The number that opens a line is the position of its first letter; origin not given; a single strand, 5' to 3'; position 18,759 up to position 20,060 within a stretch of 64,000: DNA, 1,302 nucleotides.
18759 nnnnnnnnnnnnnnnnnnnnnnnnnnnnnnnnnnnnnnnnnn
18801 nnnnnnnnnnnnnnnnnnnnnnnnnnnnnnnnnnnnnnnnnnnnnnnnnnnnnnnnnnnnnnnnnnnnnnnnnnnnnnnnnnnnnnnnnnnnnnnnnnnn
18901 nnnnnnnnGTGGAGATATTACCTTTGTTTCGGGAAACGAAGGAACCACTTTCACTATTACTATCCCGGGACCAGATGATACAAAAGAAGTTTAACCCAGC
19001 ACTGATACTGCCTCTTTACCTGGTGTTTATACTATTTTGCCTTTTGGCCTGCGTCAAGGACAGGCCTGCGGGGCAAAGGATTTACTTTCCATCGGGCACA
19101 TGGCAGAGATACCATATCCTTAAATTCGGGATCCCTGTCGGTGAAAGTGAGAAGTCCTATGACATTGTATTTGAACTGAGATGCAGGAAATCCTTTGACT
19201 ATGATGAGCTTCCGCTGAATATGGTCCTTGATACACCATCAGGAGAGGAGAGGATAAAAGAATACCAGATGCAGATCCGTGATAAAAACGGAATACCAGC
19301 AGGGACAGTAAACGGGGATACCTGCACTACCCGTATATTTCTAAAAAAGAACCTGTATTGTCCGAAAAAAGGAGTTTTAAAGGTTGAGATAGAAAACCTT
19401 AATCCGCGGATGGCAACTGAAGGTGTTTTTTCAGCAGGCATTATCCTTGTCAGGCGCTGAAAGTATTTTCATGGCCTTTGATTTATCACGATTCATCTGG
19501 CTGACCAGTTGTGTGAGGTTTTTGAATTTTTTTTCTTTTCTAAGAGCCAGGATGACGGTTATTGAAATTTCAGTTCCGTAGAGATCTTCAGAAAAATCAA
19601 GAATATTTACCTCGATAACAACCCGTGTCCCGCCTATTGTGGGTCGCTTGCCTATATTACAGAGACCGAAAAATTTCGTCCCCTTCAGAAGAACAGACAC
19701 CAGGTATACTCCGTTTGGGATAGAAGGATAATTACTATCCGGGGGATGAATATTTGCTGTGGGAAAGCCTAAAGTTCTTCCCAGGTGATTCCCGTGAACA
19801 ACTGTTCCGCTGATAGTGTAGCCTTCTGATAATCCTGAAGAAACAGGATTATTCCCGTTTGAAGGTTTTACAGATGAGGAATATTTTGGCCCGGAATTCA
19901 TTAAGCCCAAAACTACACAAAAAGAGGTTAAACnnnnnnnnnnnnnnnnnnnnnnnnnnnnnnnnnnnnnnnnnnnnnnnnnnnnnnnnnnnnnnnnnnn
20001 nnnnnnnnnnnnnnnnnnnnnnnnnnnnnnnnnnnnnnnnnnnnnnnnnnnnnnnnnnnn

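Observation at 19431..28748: Uncharacterised FNR-linked multihaem cytochrome / cytochrome b / NrfC-NrfD / beta-barrel cluster with no canonical catalytic subunit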

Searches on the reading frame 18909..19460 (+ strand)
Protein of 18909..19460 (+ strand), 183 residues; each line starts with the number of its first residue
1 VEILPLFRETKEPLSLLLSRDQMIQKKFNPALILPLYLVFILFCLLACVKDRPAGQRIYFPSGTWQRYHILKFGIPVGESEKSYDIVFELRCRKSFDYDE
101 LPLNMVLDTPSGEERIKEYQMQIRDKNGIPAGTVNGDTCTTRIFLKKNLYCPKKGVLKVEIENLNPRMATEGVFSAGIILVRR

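Call 74: search_protein_families(library=pfam, proteins=[window:18909-19460:+], max_evalue=0.001)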
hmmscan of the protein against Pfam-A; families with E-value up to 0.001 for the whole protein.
window:18909-19460:+ (183 aa): 1 family
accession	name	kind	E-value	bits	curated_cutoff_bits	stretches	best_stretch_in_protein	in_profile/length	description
PF14109.11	GldH_lipo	-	2.1e-15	58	27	1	60-178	9-127/129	GldH lipoprotein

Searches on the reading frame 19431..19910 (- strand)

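Call 74: search_protein_families(library=pfam, proteins=[window:19431-19910:-], max_evalue=0.001)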
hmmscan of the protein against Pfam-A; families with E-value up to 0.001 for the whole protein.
window:19431-19910:- (159 aa): 1 family
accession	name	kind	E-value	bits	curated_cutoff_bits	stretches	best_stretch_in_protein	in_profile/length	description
PF01687.23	Flavokinase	-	4.5e-39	133.9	19.6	1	29-150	3-124/124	Riboflavin kinase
